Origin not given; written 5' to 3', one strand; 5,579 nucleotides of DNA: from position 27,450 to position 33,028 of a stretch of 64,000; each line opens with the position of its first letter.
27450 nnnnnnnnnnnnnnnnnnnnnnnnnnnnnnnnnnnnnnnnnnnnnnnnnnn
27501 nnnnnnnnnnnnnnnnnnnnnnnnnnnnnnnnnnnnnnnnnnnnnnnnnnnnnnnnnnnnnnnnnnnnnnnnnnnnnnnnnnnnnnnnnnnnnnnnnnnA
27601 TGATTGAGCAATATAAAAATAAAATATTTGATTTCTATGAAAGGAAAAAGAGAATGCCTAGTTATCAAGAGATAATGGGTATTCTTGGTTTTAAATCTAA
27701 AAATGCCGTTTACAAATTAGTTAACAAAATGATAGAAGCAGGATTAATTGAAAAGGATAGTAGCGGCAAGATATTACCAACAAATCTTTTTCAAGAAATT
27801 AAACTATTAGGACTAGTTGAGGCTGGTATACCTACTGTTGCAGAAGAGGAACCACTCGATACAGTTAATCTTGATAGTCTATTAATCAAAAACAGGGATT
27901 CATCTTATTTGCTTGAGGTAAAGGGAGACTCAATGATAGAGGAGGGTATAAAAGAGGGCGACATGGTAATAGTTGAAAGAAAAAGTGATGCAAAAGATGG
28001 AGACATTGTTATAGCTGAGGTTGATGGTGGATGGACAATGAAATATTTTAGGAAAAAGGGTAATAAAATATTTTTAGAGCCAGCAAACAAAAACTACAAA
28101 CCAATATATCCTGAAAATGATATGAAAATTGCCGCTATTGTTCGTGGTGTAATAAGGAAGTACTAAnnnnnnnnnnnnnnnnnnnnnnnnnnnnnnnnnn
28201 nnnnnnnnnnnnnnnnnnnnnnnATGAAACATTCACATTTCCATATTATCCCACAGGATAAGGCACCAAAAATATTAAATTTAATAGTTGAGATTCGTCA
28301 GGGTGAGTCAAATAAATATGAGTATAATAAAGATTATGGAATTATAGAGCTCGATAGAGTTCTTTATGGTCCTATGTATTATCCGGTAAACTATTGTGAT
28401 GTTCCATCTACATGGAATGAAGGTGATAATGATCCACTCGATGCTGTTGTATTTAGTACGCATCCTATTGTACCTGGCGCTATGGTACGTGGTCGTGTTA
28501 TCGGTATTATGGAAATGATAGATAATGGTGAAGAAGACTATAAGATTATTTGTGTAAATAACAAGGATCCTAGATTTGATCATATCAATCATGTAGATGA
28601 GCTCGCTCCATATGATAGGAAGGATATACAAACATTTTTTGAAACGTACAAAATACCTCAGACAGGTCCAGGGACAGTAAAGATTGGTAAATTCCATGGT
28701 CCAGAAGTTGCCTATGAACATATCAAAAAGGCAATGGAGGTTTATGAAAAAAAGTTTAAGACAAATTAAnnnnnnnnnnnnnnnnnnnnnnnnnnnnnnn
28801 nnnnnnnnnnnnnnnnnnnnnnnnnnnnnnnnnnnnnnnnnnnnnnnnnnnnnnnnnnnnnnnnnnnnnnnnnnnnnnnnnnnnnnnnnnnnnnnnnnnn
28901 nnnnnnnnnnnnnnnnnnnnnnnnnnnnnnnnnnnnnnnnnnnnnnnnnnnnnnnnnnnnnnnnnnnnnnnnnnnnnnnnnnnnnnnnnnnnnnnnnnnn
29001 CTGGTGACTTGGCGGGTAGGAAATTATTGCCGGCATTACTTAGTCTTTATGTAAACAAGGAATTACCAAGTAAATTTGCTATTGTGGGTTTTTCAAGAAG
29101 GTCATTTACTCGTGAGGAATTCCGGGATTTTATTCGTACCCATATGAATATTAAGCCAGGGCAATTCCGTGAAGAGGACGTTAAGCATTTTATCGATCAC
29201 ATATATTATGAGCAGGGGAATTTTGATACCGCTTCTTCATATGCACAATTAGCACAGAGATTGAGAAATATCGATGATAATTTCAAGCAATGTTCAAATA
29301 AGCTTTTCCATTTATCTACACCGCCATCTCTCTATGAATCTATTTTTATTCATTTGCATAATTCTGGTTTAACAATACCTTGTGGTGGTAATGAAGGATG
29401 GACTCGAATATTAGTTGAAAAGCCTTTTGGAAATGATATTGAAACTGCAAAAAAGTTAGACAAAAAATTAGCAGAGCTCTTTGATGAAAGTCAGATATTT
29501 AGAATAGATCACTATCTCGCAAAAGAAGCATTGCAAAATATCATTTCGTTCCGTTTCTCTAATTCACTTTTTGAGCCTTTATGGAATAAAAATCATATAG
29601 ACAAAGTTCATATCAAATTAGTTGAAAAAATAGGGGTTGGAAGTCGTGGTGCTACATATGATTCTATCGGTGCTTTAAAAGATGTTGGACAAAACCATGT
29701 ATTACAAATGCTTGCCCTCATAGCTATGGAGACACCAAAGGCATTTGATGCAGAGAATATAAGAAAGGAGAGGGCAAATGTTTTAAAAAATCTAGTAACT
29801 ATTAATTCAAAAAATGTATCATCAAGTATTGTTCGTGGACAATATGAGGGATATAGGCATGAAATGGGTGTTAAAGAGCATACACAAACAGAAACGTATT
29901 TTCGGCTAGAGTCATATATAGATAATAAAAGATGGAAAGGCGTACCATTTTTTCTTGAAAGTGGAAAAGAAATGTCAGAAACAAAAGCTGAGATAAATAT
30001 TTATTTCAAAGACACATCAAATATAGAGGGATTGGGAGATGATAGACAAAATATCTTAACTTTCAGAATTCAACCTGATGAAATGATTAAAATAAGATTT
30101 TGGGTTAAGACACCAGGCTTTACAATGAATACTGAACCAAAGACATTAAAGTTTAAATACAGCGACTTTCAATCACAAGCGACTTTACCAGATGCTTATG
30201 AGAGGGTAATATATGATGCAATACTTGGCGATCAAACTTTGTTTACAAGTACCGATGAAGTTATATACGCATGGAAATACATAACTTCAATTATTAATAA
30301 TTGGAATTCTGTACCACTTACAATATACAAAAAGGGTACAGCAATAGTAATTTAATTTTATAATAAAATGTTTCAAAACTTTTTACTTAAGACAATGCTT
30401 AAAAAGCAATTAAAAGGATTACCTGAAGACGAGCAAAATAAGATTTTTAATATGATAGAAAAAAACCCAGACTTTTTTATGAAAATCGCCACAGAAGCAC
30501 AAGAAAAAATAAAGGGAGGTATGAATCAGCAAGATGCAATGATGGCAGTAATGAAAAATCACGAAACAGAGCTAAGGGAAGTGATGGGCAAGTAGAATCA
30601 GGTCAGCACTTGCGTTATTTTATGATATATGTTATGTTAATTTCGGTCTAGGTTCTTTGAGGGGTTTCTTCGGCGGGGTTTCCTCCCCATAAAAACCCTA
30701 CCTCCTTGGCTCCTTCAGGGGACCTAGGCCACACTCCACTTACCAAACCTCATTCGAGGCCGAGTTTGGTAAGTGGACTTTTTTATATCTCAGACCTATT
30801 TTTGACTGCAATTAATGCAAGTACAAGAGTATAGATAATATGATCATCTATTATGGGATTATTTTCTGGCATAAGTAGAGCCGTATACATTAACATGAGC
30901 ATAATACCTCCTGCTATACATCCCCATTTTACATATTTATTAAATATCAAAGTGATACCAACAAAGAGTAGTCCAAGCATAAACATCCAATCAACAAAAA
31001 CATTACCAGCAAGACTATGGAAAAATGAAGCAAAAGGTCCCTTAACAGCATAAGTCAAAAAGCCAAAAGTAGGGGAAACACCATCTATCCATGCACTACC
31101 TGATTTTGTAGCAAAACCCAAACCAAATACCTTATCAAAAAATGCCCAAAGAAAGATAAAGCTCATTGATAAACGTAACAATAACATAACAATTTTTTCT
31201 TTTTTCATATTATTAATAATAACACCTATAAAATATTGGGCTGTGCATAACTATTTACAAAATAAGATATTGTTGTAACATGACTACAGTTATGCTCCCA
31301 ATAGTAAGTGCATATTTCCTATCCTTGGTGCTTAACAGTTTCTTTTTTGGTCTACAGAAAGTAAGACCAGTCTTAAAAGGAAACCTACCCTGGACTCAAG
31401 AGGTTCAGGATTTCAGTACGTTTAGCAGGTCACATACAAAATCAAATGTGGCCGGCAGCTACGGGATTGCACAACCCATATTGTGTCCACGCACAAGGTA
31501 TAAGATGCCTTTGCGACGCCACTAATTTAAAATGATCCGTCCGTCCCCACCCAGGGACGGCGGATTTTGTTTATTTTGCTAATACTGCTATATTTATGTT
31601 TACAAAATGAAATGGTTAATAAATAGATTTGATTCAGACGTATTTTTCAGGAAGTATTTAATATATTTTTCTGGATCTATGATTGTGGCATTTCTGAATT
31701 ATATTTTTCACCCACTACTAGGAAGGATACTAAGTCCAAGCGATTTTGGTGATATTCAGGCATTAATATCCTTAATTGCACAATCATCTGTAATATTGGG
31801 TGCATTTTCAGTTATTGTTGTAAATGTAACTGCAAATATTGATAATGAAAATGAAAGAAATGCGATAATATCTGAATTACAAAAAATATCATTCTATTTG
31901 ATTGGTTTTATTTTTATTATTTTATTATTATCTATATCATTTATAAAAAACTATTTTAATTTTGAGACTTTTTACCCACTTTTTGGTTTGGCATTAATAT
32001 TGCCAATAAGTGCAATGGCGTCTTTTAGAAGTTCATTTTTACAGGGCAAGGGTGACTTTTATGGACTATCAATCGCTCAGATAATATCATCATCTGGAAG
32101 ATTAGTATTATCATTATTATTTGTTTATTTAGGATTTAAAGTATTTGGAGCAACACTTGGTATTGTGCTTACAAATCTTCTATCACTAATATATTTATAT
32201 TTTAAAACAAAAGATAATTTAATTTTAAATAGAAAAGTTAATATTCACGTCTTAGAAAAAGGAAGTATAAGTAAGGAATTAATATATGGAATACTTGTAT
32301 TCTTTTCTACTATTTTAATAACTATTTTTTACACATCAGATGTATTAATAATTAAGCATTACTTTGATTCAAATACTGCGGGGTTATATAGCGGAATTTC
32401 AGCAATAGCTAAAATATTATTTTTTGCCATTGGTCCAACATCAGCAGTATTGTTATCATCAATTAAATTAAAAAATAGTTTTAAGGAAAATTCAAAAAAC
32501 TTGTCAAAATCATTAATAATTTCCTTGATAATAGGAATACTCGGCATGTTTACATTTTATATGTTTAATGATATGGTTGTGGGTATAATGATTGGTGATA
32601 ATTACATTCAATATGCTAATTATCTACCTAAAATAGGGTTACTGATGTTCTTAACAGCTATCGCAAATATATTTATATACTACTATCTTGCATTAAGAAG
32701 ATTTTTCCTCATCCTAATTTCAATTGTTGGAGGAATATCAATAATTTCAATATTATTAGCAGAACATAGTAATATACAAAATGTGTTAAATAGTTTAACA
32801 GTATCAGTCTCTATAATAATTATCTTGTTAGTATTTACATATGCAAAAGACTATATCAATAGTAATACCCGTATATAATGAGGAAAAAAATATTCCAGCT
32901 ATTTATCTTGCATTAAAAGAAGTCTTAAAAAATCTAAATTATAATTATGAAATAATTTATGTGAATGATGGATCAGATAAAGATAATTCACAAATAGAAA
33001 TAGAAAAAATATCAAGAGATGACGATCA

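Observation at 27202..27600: LexA box fused to a promoter drives a 69-aa ORF co-transcribed with lexA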

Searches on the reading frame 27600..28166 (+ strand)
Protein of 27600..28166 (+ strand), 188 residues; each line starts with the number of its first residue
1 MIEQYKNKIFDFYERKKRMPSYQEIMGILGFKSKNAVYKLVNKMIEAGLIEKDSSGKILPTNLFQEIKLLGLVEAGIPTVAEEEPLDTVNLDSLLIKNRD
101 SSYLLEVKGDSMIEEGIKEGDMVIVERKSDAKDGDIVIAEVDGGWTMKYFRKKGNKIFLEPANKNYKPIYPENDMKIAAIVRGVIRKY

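Call 6: search_protein_families(library=pfam, proteins=[window:27600-28166:+], max_evalue=0.1)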
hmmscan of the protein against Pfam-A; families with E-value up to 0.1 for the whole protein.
window:27600-28166:+ (188 aa): 4 families
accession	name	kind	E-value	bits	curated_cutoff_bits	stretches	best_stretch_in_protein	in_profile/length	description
PF00717.28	Peptidase_S24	-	9.6e-29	99.9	23.3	1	69-180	2-114/116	Peptidase S24-like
PF01726.22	LexA_DNA_bind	-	0.014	15.6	23.7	1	14-54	20-60/65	LexA DNA binding domain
PF13730.12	HTH_36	-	0.023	15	25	1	20-50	26-55/55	Helix-turn-helix domain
PF08922.17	DUF1905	-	0.084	13.4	24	0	89-125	43-79/81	Domain of unknown function (DUF1905)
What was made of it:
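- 27600..28166 (+): lexA (188 aa), with Ala75-Gly76 cleavage site, Ser111 and Lys148. Peptidase_S24 E = 9.6e-29 (call 6).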

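Call 7: search_protein_families(library=ncbifam, proteins=[window:27600-28166:+], max_evalue=0.1)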
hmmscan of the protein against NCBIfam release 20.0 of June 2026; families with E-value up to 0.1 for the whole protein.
window:27600-28166:+ (188 aa): 5 families
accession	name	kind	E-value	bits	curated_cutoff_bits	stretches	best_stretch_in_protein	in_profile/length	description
TIGR00498.1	lexA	equivalog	2.4e-37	128.5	110.95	1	12-187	18-201/203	transcriptional repressor LexA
NF007621.2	PRK10276.1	subfamily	3.9e-28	97.8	110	1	75-185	2-114/115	translesion error-prone DNA polymerase V autoproteolytic subunit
NF051876.1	transXXX_HumD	equivalog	8e-10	38.8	120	1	76-185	2-111/129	HumD family translesion DNA polymerase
NF041423.1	MobC_subf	subfamily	8.1e-05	22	200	1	22-83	33-89/240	MobC family replication-relaxation protein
TIGR01439.1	lp_hng_hel_AbrB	domain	0.017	14.8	28.3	0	116-132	21-37/44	transcriptional regulator, AbrB family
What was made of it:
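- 27600..28166 (+): TIGR00498 scores 128.5 bits against a cut-off of 110.95 (call 7).
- On LexA repressor (NCBIfam TIGR00498 equivalog): 128.5 bits against a cut-off of 110.95, covering residues 12-187 (call 7).
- LexA identity: calls 6 and 7. LexA passes the curated equivalog cut-off (call 7).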

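Call 51: search_protein_families(library=phrogs, proteins=[window:27600-28166:+], max_evalue=0.01)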
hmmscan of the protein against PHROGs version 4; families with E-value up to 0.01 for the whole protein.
window:27600-28166:+ (188 aa): 6 families
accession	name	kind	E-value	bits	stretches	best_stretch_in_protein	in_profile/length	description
phrog_811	-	DNA, RNA and nucleotide metabolism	5.2e-29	101.6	1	71-187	17-134/140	UmuD-like protein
phrog_4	-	transcription regulation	7.4e-19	69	1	62-186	209-337/400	transcriptional repressor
phrog_8558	-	unknown function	1.6e-11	45.4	1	97-177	15-100/114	-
phrog_10470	-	DNA, RNA and nucleotide metabolism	1.1e-10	42.1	1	112-184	1-70/79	UmuD-like protein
phrog_6201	-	transcription regulation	6.6e-06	27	1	98-177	24-104/121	CI-like repressor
phrog_3502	-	unknown function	8.1e-06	26.9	1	9-56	60-107/131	-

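Call 71: find_homologous_proteins(query=window:27600-28163:+, max_evalue=1e-10)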
Query window:27600-28163:+ (188 aa): 4531 proteins with E <= 1e-10 among 4619 candidates; the best 120 are listed.
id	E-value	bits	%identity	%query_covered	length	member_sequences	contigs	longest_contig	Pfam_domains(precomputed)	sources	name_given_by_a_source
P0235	8.8e-116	402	100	100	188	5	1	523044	PF00717.29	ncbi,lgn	-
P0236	3.9e-104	364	90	99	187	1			PF00717.29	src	-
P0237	1.4e-103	362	88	100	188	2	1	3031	PF00717.29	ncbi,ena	-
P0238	4.2e-102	357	87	100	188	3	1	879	PF00717.29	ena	-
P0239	4.0e-100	351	85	100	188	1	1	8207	PF00717.29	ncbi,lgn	-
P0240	2.1e-99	348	84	100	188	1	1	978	PF00717.29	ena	-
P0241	1.2e-96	340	79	99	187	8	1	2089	PF00717.29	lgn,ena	-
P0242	1.6e-96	339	81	99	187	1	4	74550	PF00717.29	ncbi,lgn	-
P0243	5.7e-96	337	80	100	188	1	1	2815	PF00717.29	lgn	-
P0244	9.1e-96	337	81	99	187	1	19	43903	PF00717.29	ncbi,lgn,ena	-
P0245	9.7e-96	337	80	99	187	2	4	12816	PF00717.29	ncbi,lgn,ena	-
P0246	1.1e-95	336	79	100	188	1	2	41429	PF00717.29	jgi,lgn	jgi:repressor LexA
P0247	1.1e-95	336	80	99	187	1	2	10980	PF00717.29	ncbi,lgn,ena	-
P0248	1.2e-95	336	80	99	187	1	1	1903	PF00717.29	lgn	-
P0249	1.3e-95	336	79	99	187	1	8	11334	PF00717.29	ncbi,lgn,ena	-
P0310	8.7e-87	307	73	99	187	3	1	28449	PF00717.29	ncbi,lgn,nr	ncbi:MAG: transcriptional repressor LexA [Candidatus Zambryskibacteria bacterium]|nr:transcriptional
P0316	2.4e-86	306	72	99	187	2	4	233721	PF00717.29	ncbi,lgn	-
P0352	2.0e-83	296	68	100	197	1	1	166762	PF00717.29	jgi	jgi:repressor LexA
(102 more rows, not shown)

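Call 72: find_encoding_contigs(protein=P0352, flank=1500, max_places=1)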
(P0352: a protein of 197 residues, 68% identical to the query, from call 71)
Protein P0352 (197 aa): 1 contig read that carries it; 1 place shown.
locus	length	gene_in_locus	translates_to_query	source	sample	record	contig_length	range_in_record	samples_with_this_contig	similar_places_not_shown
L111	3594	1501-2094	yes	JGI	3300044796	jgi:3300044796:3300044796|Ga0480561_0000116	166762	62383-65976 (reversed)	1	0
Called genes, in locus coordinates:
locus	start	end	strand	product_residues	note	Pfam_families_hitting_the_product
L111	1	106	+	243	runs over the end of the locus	PF02678:Pirin, PF17954:Pirin_C_2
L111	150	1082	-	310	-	PF01479:S4 (weak), PF00849:PseudoU_synth_2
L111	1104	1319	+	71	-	-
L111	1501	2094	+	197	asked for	PF00717:Peptidase_S24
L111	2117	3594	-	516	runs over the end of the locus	-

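Call 73: find_encoding_contigs(protein=P0316, flank=1500, max_places=1)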
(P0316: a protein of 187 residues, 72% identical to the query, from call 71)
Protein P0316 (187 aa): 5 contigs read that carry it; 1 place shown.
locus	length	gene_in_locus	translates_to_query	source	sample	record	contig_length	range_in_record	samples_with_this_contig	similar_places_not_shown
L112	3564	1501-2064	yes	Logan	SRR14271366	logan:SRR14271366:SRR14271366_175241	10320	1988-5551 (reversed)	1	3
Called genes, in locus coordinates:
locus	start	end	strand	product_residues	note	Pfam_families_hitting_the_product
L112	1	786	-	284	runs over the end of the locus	PF02618:YceG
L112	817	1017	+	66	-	-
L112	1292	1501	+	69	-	-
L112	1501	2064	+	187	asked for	PF00717:Peptidase_S24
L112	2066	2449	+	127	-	PF02452:PemK_toxin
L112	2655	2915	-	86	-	-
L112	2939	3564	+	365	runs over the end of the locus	PF01926:MMR_HSR1, PF02421:FeoB_N (weak), PF06071:YchF-GTPase_C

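Call 74: find_encoding_contigs(protein=P0310, flank=1500, max_places=1)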
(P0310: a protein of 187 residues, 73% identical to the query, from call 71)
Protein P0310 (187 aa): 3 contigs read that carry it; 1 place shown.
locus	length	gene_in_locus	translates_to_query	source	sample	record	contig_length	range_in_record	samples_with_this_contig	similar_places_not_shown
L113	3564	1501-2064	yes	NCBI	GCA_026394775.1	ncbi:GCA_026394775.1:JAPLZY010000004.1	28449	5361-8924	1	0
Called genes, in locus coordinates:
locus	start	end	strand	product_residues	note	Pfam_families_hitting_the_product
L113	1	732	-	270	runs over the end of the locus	PF02618:YceG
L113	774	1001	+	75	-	-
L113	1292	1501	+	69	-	-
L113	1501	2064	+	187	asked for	PF00717:Peptidase_S24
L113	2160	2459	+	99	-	-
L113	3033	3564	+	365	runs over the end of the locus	PF01926:MMR_HSR1, PF02421:FeoB_N, PF06071:YchF-GTPase_C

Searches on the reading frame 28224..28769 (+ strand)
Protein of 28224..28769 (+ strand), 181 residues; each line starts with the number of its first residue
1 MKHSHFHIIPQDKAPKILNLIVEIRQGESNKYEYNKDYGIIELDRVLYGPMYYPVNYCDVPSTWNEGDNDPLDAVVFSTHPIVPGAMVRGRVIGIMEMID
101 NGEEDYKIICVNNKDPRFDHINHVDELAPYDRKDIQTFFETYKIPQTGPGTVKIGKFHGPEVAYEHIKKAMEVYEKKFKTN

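Call 6: search_protein_families(library=pfam, proteins=[window:28224-28769:+], max_evalue=0.1)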
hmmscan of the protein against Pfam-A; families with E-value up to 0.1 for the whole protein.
window:28224-28769:+ (181 aa): 1 family
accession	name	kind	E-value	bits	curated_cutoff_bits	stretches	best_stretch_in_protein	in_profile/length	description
PF00719.24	Pyrophosphatase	-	1.4e-48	165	23.5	1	21-174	2-152/153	Inorganic pyrophosphatase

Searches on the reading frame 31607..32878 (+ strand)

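Call 47: search_protein_families(library=pfam, proteins=[window:31607-32878:+], max_evalue=0.00001)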
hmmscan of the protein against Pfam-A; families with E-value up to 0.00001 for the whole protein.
window:31607-32878:+ (423 aa): 2 families
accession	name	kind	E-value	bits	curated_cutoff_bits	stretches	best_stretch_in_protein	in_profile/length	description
PF01943.22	Polysacc_synt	-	3.8e-17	63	28.2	1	15-276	3-259/274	Polysaccharide biosynthesis protein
PF13440.11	Polysacc_synt_3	-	2.5e-14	53.6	23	1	37-336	1-291/293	Polysaccharide biosynthesis protein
